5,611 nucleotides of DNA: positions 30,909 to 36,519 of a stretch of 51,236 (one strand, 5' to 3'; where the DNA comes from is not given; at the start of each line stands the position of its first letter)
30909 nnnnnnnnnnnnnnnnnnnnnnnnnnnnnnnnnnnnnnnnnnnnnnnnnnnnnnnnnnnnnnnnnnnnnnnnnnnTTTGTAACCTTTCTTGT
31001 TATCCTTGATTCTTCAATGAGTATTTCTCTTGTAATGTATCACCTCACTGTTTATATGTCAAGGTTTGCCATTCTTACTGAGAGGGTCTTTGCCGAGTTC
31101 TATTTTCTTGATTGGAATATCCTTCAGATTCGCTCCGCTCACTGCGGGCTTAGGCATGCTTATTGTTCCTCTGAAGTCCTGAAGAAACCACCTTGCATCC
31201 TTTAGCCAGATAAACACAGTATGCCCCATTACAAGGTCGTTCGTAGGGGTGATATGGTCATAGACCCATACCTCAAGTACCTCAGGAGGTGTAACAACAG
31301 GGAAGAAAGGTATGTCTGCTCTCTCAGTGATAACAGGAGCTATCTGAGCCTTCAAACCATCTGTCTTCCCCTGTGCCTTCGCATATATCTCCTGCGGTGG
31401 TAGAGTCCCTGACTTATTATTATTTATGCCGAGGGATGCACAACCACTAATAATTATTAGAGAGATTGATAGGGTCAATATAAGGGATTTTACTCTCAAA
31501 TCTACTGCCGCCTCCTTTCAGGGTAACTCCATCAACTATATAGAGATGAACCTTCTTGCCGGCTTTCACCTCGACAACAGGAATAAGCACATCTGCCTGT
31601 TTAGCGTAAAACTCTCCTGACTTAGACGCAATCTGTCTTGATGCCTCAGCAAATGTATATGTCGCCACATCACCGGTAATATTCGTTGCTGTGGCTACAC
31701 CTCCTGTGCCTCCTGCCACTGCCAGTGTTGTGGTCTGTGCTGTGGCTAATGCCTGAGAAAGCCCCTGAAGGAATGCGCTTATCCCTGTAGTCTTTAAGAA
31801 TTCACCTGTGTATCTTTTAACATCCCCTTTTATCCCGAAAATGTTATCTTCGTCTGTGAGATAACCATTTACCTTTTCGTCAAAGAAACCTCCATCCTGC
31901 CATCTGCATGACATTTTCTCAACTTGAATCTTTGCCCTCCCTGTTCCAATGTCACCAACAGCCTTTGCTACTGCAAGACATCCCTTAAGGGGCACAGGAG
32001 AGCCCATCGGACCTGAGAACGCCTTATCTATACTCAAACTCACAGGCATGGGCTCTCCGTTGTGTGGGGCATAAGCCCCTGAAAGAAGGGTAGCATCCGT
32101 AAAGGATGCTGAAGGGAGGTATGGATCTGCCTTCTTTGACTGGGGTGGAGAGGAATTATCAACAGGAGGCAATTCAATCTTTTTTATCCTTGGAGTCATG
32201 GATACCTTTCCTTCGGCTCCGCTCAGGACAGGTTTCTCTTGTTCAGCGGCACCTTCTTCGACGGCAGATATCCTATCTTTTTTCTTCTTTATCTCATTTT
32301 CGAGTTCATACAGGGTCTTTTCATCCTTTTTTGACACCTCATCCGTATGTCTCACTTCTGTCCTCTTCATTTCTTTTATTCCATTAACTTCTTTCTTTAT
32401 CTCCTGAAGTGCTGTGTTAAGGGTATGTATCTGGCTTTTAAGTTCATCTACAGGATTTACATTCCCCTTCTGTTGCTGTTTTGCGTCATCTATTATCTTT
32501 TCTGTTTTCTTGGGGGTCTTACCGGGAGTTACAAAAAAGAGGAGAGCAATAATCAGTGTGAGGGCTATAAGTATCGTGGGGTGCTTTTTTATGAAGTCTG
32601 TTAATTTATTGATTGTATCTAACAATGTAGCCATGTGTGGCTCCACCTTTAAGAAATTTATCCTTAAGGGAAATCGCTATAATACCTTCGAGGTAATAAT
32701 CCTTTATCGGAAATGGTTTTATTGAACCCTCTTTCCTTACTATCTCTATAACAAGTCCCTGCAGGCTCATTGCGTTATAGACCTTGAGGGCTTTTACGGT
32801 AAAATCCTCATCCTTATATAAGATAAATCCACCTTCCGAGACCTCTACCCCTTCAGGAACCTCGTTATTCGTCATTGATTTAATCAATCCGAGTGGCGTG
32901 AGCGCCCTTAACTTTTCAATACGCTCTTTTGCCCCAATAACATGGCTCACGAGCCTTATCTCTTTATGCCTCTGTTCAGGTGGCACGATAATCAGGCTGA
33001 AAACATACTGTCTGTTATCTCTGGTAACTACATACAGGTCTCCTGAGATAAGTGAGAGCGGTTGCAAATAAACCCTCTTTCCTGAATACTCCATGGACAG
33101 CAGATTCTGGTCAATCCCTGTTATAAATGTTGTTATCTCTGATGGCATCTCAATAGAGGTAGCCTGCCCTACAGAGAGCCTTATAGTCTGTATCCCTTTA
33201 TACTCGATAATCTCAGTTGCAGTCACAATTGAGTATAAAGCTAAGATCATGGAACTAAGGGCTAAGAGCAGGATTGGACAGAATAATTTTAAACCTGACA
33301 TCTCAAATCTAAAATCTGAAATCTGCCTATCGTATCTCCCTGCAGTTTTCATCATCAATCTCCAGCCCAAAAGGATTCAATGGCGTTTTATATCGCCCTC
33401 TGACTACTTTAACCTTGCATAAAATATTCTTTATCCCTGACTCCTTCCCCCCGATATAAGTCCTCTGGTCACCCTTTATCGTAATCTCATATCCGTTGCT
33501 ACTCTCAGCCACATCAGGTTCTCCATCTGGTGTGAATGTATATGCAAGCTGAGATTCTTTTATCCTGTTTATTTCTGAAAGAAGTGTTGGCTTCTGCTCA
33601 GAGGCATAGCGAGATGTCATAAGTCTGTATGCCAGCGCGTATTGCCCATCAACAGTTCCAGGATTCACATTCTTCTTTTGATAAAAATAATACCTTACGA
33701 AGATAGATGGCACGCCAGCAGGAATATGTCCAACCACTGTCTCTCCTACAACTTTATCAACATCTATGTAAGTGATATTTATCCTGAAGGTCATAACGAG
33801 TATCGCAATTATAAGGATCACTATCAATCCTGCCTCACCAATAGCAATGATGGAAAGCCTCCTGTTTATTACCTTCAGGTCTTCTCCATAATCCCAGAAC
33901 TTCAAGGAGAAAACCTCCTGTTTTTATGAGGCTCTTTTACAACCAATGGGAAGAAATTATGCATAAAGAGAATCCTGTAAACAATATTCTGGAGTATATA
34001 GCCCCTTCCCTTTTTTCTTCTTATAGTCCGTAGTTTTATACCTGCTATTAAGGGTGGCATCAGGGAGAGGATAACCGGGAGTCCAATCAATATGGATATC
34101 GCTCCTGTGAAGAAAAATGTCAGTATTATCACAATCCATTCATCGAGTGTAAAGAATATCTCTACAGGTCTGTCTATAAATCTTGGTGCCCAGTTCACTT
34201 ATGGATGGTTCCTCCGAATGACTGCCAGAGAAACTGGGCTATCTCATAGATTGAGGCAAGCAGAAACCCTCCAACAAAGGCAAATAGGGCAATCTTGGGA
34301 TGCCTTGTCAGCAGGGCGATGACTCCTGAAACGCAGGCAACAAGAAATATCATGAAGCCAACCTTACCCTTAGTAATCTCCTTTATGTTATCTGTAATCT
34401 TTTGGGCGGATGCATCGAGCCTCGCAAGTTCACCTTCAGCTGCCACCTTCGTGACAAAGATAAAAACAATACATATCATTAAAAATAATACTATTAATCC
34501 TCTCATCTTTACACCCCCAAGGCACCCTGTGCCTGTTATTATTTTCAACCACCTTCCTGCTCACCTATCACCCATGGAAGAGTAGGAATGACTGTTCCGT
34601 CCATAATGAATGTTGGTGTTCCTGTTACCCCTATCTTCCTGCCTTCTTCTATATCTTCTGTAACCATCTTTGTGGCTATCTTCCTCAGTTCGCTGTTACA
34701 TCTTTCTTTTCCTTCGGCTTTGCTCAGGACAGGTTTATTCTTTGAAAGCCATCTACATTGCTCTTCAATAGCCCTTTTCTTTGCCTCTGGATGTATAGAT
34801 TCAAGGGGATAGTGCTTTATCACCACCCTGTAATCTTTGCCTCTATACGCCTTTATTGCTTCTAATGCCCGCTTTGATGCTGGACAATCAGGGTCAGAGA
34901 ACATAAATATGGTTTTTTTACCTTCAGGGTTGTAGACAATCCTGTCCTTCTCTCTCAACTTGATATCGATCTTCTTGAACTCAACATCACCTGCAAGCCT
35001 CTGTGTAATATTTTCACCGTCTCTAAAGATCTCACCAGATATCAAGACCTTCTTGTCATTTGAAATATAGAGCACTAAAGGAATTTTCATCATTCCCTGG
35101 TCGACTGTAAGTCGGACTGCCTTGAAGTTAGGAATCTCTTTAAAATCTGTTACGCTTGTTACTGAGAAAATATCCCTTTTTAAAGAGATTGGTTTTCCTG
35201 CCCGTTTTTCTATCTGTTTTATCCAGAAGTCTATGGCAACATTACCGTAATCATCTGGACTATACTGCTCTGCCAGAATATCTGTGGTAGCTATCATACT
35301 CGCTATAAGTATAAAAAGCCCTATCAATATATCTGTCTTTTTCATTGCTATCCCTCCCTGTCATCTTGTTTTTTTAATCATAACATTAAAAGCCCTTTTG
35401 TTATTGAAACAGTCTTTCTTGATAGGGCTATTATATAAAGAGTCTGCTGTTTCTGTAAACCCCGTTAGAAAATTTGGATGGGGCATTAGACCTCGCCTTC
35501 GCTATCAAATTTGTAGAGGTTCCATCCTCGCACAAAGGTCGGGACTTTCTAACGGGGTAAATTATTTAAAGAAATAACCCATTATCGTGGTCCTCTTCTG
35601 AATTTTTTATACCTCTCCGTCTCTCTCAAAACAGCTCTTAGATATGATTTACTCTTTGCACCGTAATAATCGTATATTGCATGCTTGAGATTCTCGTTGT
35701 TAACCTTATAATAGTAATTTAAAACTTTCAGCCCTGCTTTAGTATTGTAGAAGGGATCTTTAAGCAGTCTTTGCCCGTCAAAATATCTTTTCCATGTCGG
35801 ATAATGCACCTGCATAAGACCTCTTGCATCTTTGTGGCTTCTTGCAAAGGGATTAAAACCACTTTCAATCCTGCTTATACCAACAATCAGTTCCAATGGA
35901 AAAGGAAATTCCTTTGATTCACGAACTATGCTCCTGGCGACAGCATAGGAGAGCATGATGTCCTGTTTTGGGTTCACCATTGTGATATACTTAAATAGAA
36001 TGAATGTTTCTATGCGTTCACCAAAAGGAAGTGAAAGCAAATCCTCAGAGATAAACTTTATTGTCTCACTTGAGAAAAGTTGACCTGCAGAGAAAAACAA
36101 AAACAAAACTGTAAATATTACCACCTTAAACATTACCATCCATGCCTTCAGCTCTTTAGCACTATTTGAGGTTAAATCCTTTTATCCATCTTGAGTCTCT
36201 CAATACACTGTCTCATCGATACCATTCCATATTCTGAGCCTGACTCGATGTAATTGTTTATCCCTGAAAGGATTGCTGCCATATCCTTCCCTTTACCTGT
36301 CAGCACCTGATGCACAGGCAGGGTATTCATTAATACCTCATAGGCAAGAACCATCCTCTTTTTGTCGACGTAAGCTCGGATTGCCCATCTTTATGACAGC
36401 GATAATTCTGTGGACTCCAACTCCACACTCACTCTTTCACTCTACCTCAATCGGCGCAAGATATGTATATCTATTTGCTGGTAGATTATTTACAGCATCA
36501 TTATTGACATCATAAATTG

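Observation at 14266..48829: Sigma factor -> T4P/T2SS-like machine -> F-type T4SS -> coupling protein: one ~34.5-kb co-directional transfer super-array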

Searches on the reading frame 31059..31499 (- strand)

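Call 5: search_protein_families(library=pfam, proteins=[window:31059-31499:-], max_evalue=0.01)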
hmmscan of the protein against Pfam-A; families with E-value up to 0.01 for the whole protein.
window:31059-31499:- (146 aa): 1 family
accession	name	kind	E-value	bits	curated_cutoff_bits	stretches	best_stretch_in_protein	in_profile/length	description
PF09676.15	TraV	-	1.2e-06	29.9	21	1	42-104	65-128/128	Type IV conjugative transfer system lipoprotein (TraV)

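Call 7: search_protein_families(library=ncbifam, proteins=[window:31059-31499:-], max_evalue=0.01)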
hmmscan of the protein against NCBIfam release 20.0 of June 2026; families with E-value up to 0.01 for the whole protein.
window:31059-31499:- (146 aa): 1 family
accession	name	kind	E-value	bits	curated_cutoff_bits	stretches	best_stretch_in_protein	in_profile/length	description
TIGR02747.1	TraV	equivalog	0.00045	20.9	44.75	0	55-104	98-145/145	type IV conjugative transfer system lipoprotein TraV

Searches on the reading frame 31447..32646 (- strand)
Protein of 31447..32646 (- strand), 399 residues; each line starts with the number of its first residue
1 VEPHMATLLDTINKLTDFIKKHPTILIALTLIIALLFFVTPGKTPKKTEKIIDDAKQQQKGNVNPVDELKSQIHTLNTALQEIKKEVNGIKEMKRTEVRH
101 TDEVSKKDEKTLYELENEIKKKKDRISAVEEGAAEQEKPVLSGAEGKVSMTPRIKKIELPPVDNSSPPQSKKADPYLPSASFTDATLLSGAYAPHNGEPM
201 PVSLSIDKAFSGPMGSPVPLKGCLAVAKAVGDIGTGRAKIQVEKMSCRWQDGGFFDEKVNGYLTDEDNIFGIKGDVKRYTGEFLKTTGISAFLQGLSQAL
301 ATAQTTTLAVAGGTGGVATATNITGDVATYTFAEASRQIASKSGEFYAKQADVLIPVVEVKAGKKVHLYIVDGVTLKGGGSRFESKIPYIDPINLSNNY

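Call 4: search_protein_families(library=pfam, proteins=[window:31447-32646:-], max_evalue=0.01)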
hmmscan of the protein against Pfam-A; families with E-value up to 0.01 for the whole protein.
window:31447-32646:- (399 aa): 3 families
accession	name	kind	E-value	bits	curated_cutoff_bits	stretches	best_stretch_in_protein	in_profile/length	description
PF03743.19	TrbI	-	1.8e-14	54.5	35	1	176-376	1-188/188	Bacterial conjugation TrbI-like protein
PF09787.14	Golgin_A5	-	0.00043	20.3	31.7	1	45-138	42-135/305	Golgin subfamily A member 5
PF05531.17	NPV_P10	-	0.003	18.5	29.8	0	52-93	23-64/75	Nucleopolyhedrovirus P10 protein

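Call 7: search_protein_families(library=ncbifam, proteins=[window:31447-32646:-], max_evalue=0.01)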
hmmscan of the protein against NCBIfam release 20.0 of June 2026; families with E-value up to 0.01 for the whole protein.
window:31447-32646:- (399 aa): 6 families
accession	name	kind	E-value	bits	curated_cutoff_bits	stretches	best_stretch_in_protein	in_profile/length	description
NF010289.0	PRK13729.1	equivalog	8.1e-23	81.1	504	1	152-377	190-410/474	F-type conjugal transfer pilus assembly protein TraB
NF052320.1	Cbp1_fam_LP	subfamily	0.00018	21.1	90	1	47-138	65-151/286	Cbp1 family collagen-binding glycoprotein adhesin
TIGR03752.1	conj_TIGR03752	hypoth_equivalog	0.00049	19.5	241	0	26-137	13-125/471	TIGR03752 family integrating conjugative element protein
TIGR02238.1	recomb_DMC1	equivalog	0.0028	16.9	447.7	1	57-143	5-91/314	meiotic recombinase Dmc1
NF045487.1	ASRP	equivalog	0.0033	16.1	300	1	47-137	314-403/593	archaea-specific SMC-related protein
NF033885.1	conj_TraP_IncI1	equivalog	0.0049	16.6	135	1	44-135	47-139/217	conjugal transfer protein TraP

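Call 100: search_solved_structures(query=window:31447-32646:-, max_evalue=0.01)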
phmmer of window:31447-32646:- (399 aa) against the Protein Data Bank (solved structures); distinct sequences matched with E-value up to 0.01: 2.
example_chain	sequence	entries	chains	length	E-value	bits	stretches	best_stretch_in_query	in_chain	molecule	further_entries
7spb_E1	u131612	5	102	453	1.8e-16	63.7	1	170-376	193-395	TraB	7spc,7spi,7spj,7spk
7okn_A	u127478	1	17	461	2.1e-16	63.5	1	170-377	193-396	TraB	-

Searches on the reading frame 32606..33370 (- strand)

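Call 4: search_protein_families(library=pfam, proteins=[window:32606-33370:-], max_evalue=0.01)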
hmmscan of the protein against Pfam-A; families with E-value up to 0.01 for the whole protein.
window:32606-33370:- (254 aa): 0 families

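Call 7: search_protein_families(library=ncbifam, proteins=[window:32606-33370:-], max_evalue=0.01)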
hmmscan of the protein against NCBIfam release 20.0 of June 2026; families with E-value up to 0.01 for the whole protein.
window:32606-33370:- (254 aa): 2 families
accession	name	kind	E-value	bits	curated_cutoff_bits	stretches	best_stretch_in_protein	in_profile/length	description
NF010296.0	PRK13736.1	subfamily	0.00037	19.5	251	1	38-251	16-237/245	F-type conjugal transfer protein TraK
TIGR02756.1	TraK_Ftype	equivalog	0.0008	18.9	124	1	100-245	73-225/232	type-F conjugative transfer system secretin TraK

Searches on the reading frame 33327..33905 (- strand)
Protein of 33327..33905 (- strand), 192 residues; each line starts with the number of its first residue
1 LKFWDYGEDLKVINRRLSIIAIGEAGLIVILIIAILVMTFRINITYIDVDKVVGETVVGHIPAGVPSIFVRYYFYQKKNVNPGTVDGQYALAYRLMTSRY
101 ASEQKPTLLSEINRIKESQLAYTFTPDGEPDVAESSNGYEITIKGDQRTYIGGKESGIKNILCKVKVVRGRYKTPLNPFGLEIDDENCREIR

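Call 4: search_protein_families(library=pfam, proteins=[window:33327-33905:-], max_evalue=0.01)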
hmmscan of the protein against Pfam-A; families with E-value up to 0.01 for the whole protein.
window:33327-33905:- (192 aa): 1 family
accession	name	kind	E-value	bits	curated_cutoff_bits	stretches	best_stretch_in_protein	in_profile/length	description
PF05309.16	TraE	-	6.8e-06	26.1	24.8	1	71-155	75-156/182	TraE protein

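Call 7: search_protein_families(library=ncbifam, proteins=[window:33327-33905:-], max_evalue=0.01)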
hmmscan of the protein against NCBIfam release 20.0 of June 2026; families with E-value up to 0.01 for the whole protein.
window:33327-33905:- (192 aa): 1 family
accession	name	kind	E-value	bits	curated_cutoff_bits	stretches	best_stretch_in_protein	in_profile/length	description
TIGR02761.1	TraE_TIGR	equivalog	2e-05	24.5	109.05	1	70-156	74-157/181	type IV conjugative transfer system protein TraE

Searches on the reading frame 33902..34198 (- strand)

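Call 4: search_protein_families(library=pfam, proteins=[window:33902-34198:-], max_evalue=0.01)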
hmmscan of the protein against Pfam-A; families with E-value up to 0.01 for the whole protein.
window:33902-34198:- (98 aa): 1 family
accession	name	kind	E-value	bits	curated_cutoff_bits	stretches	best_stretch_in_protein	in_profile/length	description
PF07178.16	TraL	-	0.0013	19.5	24.4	1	5-74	4-69/90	TraL protein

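Call 7: search_protein_families(library=ncbifam, proteins=[window:33902-34198:-], max_evalue=0.01)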
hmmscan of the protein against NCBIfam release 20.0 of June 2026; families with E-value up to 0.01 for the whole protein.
window:33902-34198:- (98 aa): 1 family
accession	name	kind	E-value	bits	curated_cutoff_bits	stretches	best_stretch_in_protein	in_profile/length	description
TIGR02762.1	TraL_TIGR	equivalog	0.00051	20.6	30.95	1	5-79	6-77/95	type IV conjugative transfer system protein TraL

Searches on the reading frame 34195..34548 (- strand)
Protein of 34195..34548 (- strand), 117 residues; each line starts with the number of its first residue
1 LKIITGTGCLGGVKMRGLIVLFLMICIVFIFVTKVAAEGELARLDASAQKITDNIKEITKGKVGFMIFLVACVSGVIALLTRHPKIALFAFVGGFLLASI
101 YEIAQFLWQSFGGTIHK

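Call 4: search_protein_families(library=pfam, proteins=[window:34195-34548:-], max_evalue=0.01)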
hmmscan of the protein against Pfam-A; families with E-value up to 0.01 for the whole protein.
window:34195-34548:- (117 aa): 0 families

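Call 7: search_protein_families(library=ncbifam, proteins=[window:34195-34548:-], max_evalue=0.01)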
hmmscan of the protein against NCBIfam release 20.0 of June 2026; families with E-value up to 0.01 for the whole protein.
window:34195-34548:- (117 aa): 1 family
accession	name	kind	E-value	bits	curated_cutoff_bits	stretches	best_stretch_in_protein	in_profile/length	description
TIGR01495.1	ETRAMP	paralog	0.0073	16.3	32.75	1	18-81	6-66/85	ETRAMP family protein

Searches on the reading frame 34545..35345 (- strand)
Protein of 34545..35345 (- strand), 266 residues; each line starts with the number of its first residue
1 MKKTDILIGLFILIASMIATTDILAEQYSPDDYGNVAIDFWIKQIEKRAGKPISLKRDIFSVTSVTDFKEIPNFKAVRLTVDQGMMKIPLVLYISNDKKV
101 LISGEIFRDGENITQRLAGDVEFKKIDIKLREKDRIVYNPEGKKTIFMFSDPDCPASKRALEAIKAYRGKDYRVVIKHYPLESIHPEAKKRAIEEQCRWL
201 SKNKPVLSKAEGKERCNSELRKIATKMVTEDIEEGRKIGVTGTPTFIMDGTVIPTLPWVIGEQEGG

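Call 4: search_protein_families(library=pfam, proteins=[window:34545-35345:-], max_evalue=0.01)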
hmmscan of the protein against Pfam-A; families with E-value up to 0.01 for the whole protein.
window:34545-35345:- (266 aa): 3 families
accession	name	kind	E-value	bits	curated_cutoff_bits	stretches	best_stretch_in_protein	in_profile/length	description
PF13098.12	Thioredoxin_2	-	8.3e-09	36.2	27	1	140-249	3-82/104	Thioredoxin-like domain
PF13462.12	Thioredoxin_4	-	7.7e-07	29.9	23.2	1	190-253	84-150/165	Thioredoxin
PF01323.26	DSBA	-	1.8e-06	28.3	25.6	1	224-253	148-177/191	DSBA-like thioredoxin domain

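Call 8: search_protein_families(library=ncbifam, proteins=[window:34545-35345:-], max_evalue=0.01)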
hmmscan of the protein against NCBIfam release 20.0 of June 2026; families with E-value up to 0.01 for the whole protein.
window:34545-35345:- (266 aa): 3 families
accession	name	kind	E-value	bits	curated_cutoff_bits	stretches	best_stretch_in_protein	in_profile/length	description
NF008129.0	PRK10877.1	equivalog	2.8e-09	36.6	215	1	91-255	57-216/237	bifunctional protein-disulfide isomerase/oxidoreductase DsbC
NF008657.0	PRK11657.1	equivalog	0.00062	19.1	124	1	87-167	56-142/251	thiol:disulfide interchange protein DsbG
NF052402.1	ThlOxiredEpsilon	equivalog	0.0053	16.4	370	1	132-176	117-160/236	bifunctional thiol oxidoreductase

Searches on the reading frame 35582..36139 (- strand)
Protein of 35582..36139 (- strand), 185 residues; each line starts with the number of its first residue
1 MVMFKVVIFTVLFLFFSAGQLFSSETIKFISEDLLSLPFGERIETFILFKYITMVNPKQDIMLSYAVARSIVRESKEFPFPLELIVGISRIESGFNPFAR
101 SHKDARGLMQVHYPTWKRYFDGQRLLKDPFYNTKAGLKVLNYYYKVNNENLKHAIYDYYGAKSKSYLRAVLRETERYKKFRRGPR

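Call 4: search_protein_families(library=pfam, proteins=[window:35582-36139:-], max_evalue=0.01)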
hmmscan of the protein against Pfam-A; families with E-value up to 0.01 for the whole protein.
window:35582-36139:- (185 aa): 1 family
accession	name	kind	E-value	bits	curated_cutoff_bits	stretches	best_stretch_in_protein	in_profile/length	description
PF01464.25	SLT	-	1.6e-14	53.9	21.3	1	75-158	7-94/117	Transglycosylase SLT domain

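Call 8: search_protein_families(library=ncbifam, proteins=[window:35582-36139:-], max_evalue=0.01)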
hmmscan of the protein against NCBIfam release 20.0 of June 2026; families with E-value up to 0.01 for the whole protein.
window:35582-36139:- (185 aa): 4 families
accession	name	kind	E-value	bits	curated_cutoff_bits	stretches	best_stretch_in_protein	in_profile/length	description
NF008670.0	PRK11671.1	equivalog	1.2e-06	27.9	375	1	72-112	197-237/359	membrane-bound lytic murein transglycosylase MltC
NF047373.1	BB0259_flg_lyt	exception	0.0002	20.3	234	1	73-114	554-595/705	flagellar assembly lytic transglycosylase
NF008050.0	PRK10783.1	equivalog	0.00027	19.4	508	1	69-158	106-198/457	murein transglycosylase D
NF008631.0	PRK11619.1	equivalog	0.00078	17.9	536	1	85-155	497-577/644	murein transglycosylase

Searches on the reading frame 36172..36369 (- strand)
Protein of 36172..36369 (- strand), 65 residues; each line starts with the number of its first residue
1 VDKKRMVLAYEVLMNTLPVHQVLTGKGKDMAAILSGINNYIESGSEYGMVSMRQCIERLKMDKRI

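Call 104: search_solved_structures(query=window:36172-36369:-, max_evalue=10, show_alignments=2)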
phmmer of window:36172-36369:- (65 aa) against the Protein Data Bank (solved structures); distinct sequences matched with E-value up to 10: 0.
